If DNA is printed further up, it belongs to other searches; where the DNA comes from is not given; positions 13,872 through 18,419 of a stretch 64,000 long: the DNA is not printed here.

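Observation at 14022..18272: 1416-aa potassium channel: canonical GYGD pore on a very large cytoplasmic body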

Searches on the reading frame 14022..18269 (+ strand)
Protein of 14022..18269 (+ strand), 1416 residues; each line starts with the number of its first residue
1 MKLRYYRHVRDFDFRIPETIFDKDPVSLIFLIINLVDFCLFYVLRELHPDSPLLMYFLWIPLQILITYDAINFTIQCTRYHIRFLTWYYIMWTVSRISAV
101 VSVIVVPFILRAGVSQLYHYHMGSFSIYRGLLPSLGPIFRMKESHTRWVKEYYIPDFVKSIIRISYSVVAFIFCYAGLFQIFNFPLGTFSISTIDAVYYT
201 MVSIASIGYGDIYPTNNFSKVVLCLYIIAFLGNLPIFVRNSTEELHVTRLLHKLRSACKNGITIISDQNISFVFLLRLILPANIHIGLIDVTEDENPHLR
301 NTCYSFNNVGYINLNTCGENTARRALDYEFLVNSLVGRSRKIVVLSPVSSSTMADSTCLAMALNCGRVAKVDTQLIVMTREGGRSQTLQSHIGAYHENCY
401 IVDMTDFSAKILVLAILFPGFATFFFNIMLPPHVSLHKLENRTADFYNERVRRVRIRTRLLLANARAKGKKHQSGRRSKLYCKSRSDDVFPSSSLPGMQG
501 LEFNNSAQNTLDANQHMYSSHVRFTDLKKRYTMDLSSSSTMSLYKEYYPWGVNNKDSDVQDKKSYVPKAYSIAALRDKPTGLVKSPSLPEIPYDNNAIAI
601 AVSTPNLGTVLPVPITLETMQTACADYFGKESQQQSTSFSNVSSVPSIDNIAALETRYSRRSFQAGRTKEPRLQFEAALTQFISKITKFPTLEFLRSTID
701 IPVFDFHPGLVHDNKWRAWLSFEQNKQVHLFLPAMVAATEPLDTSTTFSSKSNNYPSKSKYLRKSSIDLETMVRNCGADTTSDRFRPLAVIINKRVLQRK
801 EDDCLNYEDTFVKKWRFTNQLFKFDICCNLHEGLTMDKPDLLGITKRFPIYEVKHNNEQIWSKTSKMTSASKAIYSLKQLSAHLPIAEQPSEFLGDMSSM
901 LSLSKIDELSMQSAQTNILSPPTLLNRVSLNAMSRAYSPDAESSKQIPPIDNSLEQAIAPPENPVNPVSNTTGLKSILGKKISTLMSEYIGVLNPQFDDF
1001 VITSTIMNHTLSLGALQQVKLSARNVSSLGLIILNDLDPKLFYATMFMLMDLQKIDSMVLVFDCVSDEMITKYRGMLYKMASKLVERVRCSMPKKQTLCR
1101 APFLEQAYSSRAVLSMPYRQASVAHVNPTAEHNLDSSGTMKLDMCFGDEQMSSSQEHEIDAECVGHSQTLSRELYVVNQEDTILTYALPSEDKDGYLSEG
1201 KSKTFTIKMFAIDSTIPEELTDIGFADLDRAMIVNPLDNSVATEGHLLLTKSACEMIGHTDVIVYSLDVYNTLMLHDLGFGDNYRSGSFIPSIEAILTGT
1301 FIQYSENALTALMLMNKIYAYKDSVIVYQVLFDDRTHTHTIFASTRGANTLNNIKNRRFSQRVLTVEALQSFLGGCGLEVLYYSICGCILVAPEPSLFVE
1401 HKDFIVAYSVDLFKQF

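Call 3: search_protein_families(library=pfam, proteins=[window:14022-18269:+], max_evalue=1)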
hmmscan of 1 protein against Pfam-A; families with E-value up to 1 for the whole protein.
window:14022-18269:+ (1416 aa): 1 family
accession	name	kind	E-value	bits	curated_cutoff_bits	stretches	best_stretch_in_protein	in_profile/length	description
PF07885.22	Ion_trans_2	-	1.6e-10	41.2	22.5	1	169-242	3-74/79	Ion channel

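Call 4: search_solved_structures(query=window:14022-18269:+, max_evalue=1, show_alignments=3)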
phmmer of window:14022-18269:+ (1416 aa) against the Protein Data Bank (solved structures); distinct sequences matched with E-value up to 1: 85 (the best 60 are shown).
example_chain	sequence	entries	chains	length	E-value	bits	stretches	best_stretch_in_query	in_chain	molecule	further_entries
6ufe_A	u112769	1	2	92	3.4e-05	24.5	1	189-242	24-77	Transporter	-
8ctn_A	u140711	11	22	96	3.8e-05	24.4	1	189-242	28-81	Potassium channel protein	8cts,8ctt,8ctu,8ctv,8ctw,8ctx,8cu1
3ouf_A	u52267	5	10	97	3.8e-05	24.4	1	189-242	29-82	Potassium channel protein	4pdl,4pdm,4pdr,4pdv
6dz1_A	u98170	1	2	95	4.3e-05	24.2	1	189-242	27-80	Potassium channel protein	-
3t4z_A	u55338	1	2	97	0.00012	22.7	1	189-242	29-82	Potassium channel protein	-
3t4d_A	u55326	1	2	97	0.00013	22.6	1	189-242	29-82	Potassium channel protein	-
3tet_A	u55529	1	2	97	0.00013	22.6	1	189-242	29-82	Potassium channel protein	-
3tcu_A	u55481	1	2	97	0.00013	22.6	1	189-242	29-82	Potassium channel protein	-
3t1c_A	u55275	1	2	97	0.00022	21.9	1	189-242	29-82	Potassium channel protein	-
3t2m_A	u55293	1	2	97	0.00065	20.3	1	189-242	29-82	Potassium channel protein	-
2q68_A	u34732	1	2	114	0.0032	18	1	189-242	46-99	Potassium channel protein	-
2q6a_A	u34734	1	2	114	0.0032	18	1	189-242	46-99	Potassium channel protein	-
3vou_A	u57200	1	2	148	0.0034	17.9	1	186-242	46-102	Ion transport 2 domain protein, Voltage-gated sodium channel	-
3e83_A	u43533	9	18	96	0.0036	17.8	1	189-242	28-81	Potassium channel protein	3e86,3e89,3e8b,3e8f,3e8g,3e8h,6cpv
2q67_A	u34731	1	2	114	0.0036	17.8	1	189-242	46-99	Potassium channel protein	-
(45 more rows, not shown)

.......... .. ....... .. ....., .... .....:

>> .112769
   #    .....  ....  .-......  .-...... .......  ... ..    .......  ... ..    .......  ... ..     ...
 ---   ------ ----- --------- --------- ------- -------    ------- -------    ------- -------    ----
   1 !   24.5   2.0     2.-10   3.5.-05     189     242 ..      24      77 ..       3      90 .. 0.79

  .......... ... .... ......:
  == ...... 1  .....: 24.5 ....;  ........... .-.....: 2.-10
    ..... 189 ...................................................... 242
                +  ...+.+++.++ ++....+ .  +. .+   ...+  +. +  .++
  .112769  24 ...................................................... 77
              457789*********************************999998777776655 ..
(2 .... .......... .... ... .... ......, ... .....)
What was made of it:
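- Checked: Pfam Ion_trans_2 matches aa 169-242 (E 1.6e-10, 41.2 bits, cut-off 22.5) (call 3). phmmer against PDB hits NaK, MthK, KvAP, BK and AKT pores at aa ~189-242 (call 4).
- Pore: Pfam Ion_trans_2 41.2 bits (call 3) and PDB pore hits (call 4).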

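Call 5: find_homologous_proteins(query=window:14022-18269:+)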
Query window:14022-18269:+ (1416 aa): 5 proteins with E <= 0.001 among 7158 candidates.
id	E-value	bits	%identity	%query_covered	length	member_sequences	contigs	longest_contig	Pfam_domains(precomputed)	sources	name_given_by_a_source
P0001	0.0e+0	3203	99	100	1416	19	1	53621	PF07885.23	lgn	-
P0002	0.0e+0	2538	78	100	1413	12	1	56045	PF07885.23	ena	-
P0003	0.0e+0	2390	73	100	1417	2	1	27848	PF07885.23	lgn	-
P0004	0.0e+0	2373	73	100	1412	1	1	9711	PF07885.23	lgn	-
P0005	4.0e-260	884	54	34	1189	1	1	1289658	PF07885.23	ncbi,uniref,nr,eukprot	ncbi:Ion channel family protein [Giardia muris]|uniref:Ion channel family protein n=1 Tax=Giardia mu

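Call 6: list_cluster_members(proteins=[P0001, P0002, P0003, P0005])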
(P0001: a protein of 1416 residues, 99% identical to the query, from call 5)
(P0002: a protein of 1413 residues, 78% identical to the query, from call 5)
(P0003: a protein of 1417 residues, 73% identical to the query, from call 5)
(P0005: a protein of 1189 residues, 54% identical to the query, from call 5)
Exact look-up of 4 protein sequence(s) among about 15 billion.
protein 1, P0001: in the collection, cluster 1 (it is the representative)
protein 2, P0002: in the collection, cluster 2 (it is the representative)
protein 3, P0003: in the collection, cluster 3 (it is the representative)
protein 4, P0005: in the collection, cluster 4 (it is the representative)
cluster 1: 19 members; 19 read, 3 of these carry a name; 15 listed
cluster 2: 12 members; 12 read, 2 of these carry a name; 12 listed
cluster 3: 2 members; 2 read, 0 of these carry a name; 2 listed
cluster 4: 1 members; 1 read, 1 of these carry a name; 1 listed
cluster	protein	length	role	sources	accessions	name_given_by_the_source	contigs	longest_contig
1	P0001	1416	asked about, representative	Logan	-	-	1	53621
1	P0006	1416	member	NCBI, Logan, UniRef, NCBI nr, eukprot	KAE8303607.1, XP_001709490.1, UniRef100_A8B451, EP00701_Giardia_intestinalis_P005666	Ion channel family protein [Giardia duodenalis] | Ion channel family protein n=1 Tax=Giardia intestinalis (strain ATCC 50803 / WB clone C6) ... | Ion channel family protein [Giardia intestinalis]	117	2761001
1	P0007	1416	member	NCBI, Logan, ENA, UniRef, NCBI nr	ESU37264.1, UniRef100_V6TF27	Putative ion channel protein [Giardia duodenalis] | Putative ion channel protein n=1 Tax=Giardia intestinalis TaxID=5741 RepID=V6TF27_GIAIN | Putative ion channel protein [Giardia intestinalis]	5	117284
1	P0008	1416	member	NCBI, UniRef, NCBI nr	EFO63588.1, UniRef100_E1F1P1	Hypothetical protein GLP15_4717 [Giardia lamblia P15] | Potassium channel domain-containing protein n=1 Tax=Giardia intestinalis (strain P15) ...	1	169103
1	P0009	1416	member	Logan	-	-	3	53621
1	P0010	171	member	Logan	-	-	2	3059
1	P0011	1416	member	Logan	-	-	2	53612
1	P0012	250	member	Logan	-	-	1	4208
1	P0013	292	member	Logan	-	-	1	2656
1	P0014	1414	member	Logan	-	-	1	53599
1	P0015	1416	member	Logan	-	-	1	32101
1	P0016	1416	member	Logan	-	-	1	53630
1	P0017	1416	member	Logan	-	-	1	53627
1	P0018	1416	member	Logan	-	-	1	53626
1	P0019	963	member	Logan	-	-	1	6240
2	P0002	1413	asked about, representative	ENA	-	-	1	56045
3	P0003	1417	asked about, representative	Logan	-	-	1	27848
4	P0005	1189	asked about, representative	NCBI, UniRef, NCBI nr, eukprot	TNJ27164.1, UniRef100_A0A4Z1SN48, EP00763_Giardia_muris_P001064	Ion channel family protein [Giardia muris] | Ion channel family protein n=1 Tax=Giardia muris TaxID=5742 RepID=A0A4Z1SN48_GIAMU | TNJ27164.1 Ion channel family protein [Giardia muris]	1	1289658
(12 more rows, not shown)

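Call 22: search_solved_structures(query=A2, max_evalue=10, show_alignments=5)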
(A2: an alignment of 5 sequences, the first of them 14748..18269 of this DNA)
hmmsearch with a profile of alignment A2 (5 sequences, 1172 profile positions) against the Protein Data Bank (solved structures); distinct sequences matched with E-value up to 10: 0.
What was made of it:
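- A profile of the five Giardia sequences alone found nothing in PDB (call 22).
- Tried and rejected: A profile of the five Giardia cytoplasmic regions against PDB sequences gave 0 hits at E<=10 (call 22).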

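Call 25: search_protein_families(library=pfam, alignment_id=A2, max_evalue=10)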
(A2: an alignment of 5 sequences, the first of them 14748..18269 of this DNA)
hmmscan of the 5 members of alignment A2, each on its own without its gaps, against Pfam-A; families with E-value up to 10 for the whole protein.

A. member 1, window:14748-18269:+ (1174 aa): 1 family
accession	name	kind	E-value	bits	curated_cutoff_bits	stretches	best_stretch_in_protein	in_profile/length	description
PF21684.2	PipB2_N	-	0.2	12.2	27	1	70-160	12-104/107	Secreted effector protein PipB2, N-terminal domain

B. families by the number of members that match (of 5 scanned): 2 families
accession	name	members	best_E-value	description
PF03493.23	BK_channel_a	2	0.00011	Calcium-activated BK potassium channel alpha subunit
PF21684.2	PipB2_N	2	0.085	Secreted effector protein PipB2, N-terminal domain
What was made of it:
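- On RCK-gated channels (MthK / Slo / CASTOR superfamily): Curated Pfam thresholds are not reached for the window protein alone (calls 3, 25).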

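Call 26: search_protein_families(library=ncbifam, proteins=[window:14022-18269:+, P0005], max_evalue=1)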
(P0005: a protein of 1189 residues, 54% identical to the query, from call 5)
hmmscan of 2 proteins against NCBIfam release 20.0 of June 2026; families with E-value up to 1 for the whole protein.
window:14022-18269:+ (1416 aa): 3 families
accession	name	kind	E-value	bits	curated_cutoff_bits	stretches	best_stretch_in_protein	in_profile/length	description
NF040645.1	K_channel_Meth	equivalog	0.00017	21.4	300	1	192-232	156-196/203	hyperpolarization-activated voltage-gated potassium channel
NF007828.0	PRK10537.1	equivalog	0.011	14.7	425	1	193-222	179-208/403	voltage-gated potassium channel protein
TIGR01355.1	cyt_deam_dimer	equivalog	0.15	11.3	275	1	873-944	129-196/283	cytidine deaminase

P0005 (1189 aa): 3 families
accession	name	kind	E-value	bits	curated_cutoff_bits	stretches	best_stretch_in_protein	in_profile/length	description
NF040645.1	K_channel_Meth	equivalog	0.00045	20.1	300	1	176-231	141-196/203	hyperpolarization-activated voltage-gated potassium channel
NF007828.0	PRK10537.1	equivalog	0.0032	16.5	425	1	166-221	147-208/403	voltage-gated potassium channel protein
NF033617.1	RND_permease_2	subfamily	0.16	9.8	1250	1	553-707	599-755/1009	multidrug efflux RND transporter permease subunit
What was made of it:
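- Tried and rejected: NCBIfam gave only weak pore hits (call 26).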

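Call 27: search_protein_families(library=pfam, proteins=[P0002, P0003, P0004, P0005], max_evalue=10)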
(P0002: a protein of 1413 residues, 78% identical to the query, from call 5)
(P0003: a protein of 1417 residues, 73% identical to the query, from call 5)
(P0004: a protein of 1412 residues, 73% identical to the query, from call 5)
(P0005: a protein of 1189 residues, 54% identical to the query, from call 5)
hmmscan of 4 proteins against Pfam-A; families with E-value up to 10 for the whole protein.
P0002 (1413 aa): 3 families
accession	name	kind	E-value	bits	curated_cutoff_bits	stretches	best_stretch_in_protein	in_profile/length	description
PF07885.22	Ion_trans_2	-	1.4e-09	38.1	22.5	1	169-240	5-74/79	Ion channel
PF21684.2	PipB2_N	-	0.13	12.8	27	1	310-400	12-104/107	Secreted effector protein PipB2, N-terminal domain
PF16938.10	Phage_holin_Dp1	-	0.47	11.3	25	1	154-195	7-46/63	Putative phage holin Dp-1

P0003 (1417 aa): 2 families
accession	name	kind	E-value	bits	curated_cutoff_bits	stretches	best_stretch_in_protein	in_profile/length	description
PF07885.22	Ion_trans_2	-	5.1e-11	42.7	22.5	1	167-240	3-74/79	Ion channel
PF03493.23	BK_channel_a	-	0.14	13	26.8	1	399-433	3-37/90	Calcium-activated BK potassium channel alpha subunit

P0004 (1412 aa): 1 family
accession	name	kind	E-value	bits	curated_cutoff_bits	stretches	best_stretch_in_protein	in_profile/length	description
PF07885.22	Ion_trans_2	-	1e-11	45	22.5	1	166-240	2-74/79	Ion channel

P0005 (1189 aa): 2 families
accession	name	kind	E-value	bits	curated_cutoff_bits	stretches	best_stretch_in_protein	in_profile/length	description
PF07885.22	Ion_trans_2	-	1.5e-10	41.2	22.5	1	172-241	13-74/79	Ion channel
PF03493.23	BK_channel_a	-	0.00012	22.8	26.8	1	399-428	2-31/90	Calcium-activated BK potassium channel alpha subunit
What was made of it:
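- BK_channel_a never reaches the gathering score and is absent for the window protein itself (calls 3, 27).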

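Call 35: search_protein_representatives(alignment_id=A2)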
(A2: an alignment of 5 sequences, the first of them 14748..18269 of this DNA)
Query: 5 sequences, 1172 profile positions. Proteins with E-value up to 0.001 (for the whole library): 7; up to 1e-10: 7; up to 1e-30: 7. The best 7 are listed.
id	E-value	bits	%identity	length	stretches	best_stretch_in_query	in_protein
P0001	0.0e+00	2336.3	-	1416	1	1-1172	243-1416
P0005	0.0e+00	1363.7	-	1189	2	1-594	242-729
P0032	3.0e-55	203.9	-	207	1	340-460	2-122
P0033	1.1e-42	162.2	-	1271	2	958-1162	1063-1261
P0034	9.1e-40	152.6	-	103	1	592-689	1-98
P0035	1.3e-35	138.9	-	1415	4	2-199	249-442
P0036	3.8e-32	127.4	-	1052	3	18-199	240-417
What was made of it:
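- Tried and rejected: An exhaustive hmmsearch of the cytoplasmic profile against 1.84 billion representatives gave only 7 hits and no Slo/CASTOR proteins (call 35).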

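Call 37: predict_structure(alignment_id=A2)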
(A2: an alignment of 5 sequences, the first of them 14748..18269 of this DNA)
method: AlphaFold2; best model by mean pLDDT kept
length: 1174 residues; sequences in the alignment: 5
mean_pLDDT: 33.8   pTM: 0.28
mean pLDDT of the five models: 33.8, 31.8, 31.0, 28.4, 27.6
residues with pLDDT >= 90: 0; 70-90: 0; 50-70: 160; < 50: 1014
segments of 3 or more residues with pLDDT < 50: 1-18, 27-67, 74-77, 108-110, 151-153, 162-785, 797-799, 809-811, 843-943, 945-960, 975-1007, 1014-1016, 1018-1020, 1022-1174
pLDDT, mean of each block of 10 residues (from residue 1): 33 41 50 34 40 43 46 50 59 57 55 57 57 59 57 53 41 32 35 32 31 32 35 28 25 27 27 27 29 25 27 28 25 24 29 23 26 25 23 25 26 25 29 30 27 28 27 31 31 30 28 27 30 35 33 30 27 25 23 29 26 25 28 27 26 23 26 29 24 25 28 27 28 26 28 25 24 25 48 52 51 57 59 57 43 29 27 27 27 26 26 27 28 36 47 42 57 49 41 35 48 48 39 33 31 28 34 33 28 31 29 28 33 32 30 29 27 27
secondary structure, 60 per line:
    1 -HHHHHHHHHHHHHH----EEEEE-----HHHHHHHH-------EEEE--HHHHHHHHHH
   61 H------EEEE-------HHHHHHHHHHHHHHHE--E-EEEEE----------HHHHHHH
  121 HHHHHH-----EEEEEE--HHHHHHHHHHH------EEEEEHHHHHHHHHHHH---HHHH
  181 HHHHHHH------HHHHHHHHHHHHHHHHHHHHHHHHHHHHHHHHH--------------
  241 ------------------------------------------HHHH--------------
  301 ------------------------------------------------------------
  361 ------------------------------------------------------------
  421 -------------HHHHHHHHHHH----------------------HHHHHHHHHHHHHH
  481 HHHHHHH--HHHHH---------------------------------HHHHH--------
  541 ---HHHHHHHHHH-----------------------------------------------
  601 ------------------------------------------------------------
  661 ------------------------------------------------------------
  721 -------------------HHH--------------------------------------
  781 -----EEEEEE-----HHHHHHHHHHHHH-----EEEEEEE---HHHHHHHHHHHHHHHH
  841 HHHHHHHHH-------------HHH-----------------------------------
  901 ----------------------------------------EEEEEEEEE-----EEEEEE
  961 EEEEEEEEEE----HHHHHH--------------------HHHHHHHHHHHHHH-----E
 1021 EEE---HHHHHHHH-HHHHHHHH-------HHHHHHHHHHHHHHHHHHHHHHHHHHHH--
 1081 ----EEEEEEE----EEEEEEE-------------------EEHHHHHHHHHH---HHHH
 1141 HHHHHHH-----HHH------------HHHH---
elements in order (helices of 4 or more, strands of 3 or more residues): H2-15 E20-24 H30-37 E45-48 H51-61 E68-71 H79-93 E99-103 H114-126 E132-137 H140-150 E157-161 H162-173 H177-187 H194-226 H283-286 H434-444 H467-487 H490-494 H528-532 H544-553 E786-791 H797-809 E815-821 H825-849 E941-949 E955-970 H975-980 H1001-1014 E1020-1023 H1027-1034 H1036-1043 H1051-1078 E1085-1091 E1096-1102 H1124-1133 H1137-1147 H1168-1171
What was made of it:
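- Tried and rejected: AF2 of the window's aa 243-1416 with 5 sequences gave a mean pLDDT of 33.8 (call 37).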
